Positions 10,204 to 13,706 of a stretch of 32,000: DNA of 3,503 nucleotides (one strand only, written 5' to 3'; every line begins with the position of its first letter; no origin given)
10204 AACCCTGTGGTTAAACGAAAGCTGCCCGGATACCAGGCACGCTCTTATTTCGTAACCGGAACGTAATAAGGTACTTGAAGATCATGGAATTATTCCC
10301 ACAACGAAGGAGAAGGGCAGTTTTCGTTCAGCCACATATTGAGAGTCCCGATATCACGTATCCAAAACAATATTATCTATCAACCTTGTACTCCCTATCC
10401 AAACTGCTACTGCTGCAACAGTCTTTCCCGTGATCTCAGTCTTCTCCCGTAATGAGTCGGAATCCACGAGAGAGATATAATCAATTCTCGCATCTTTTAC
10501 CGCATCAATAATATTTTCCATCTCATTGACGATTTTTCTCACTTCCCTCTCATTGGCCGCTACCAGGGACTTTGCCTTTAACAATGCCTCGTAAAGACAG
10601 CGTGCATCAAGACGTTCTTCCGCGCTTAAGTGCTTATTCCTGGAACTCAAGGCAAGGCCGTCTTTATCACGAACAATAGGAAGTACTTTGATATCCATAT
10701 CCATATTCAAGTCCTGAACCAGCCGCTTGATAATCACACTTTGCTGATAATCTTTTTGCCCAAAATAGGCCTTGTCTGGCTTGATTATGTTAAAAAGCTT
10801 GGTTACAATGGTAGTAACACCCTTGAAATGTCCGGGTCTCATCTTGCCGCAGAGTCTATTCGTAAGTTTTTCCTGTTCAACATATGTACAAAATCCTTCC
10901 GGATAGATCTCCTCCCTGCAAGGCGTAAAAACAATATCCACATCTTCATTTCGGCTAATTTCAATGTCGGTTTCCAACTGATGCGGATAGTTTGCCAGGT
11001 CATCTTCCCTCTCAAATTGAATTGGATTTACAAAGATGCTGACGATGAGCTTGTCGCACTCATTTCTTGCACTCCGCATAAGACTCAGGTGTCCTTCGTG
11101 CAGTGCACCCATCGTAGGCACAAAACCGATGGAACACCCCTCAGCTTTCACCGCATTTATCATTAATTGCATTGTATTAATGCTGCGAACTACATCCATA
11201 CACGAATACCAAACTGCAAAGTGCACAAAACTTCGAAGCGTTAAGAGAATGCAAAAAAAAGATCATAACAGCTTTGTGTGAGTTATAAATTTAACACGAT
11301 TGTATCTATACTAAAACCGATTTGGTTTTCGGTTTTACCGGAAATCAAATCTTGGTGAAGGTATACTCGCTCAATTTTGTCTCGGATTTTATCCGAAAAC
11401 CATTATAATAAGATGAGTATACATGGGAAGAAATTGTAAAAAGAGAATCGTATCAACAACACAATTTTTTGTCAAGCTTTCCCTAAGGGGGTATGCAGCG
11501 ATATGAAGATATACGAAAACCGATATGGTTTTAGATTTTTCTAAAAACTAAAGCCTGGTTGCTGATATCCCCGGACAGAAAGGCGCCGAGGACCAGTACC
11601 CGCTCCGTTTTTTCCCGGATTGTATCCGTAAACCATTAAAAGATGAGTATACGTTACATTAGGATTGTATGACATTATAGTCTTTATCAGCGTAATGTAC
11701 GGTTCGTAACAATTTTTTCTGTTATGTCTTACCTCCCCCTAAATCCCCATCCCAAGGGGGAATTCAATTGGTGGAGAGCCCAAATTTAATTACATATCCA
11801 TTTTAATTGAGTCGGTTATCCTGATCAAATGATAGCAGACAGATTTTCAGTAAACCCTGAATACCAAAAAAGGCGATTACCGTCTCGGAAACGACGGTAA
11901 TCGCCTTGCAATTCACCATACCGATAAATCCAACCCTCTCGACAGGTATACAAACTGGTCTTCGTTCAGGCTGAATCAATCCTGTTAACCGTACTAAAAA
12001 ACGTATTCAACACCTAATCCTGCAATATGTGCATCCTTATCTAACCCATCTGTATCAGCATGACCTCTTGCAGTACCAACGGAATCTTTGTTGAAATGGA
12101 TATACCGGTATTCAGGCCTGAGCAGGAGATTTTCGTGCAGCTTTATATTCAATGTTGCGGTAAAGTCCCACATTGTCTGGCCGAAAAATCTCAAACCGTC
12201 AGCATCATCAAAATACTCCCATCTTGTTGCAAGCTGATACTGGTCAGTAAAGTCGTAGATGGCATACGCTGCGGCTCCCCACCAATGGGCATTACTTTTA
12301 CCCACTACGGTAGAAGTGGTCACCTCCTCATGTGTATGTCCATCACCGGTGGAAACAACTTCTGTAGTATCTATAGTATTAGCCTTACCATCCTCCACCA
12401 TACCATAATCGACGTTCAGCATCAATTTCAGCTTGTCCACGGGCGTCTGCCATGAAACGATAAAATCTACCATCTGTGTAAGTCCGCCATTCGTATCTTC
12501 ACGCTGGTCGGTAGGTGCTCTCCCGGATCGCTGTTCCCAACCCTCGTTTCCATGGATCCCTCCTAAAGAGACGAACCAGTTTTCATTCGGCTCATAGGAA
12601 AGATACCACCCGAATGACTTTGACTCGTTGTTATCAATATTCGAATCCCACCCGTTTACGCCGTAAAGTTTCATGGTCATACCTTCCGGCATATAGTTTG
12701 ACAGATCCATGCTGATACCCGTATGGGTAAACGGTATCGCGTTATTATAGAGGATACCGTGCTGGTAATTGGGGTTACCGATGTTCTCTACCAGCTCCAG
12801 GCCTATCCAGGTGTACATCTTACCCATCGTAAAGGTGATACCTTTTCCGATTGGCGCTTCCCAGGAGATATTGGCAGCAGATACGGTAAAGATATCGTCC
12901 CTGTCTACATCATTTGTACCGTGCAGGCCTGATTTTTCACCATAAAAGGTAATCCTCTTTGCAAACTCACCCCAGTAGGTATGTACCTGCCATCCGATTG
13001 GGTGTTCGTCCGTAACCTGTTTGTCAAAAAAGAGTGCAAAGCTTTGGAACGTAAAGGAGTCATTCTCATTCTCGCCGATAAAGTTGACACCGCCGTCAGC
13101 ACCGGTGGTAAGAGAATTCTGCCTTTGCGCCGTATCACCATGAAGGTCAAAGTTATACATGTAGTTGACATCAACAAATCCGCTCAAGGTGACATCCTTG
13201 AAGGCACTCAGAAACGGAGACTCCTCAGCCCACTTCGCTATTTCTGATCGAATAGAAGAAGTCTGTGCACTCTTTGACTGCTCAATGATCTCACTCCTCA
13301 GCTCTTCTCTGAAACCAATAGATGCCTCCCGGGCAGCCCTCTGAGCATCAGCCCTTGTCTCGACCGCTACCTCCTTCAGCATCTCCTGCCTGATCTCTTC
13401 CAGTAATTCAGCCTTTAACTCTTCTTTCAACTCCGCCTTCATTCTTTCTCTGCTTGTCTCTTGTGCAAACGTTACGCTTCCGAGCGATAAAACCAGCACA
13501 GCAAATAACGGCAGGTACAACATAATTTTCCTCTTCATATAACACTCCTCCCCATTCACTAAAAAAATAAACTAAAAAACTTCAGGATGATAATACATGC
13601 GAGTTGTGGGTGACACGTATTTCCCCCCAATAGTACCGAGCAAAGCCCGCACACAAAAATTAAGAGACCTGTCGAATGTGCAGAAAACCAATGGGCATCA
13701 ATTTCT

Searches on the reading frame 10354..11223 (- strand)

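Call 73: search_protein_families(library=pfam, proteins=[window:10354-11223:-], max_evalue=0.001)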
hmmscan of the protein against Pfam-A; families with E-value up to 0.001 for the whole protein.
window:10354-11223:- (289 aa): 1 family
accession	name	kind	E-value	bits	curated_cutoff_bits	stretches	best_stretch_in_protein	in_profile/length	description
PF02569.21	Pantoate_ligase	-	2.2e-105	352.1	20.7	1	11-286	2-268/268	Pantoate-beta-alanine ligase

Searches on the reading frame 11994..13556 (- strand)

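Call 73: search_protein_families(library=pfam, proteins=[window:11994-13556:-], max_evalue=0.001)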
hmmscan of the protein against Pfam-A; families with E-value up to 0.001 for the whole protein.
window:11994-13556:- (520 aa): 1 family
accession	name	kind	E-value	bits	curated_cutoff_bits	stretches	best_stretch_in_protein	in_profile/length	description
PF07642.17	BBP2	-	2.2e-52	178.8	26.2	1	122-495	2-319/339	Putative beta-barrel porin-2, OmpL-like. bbp2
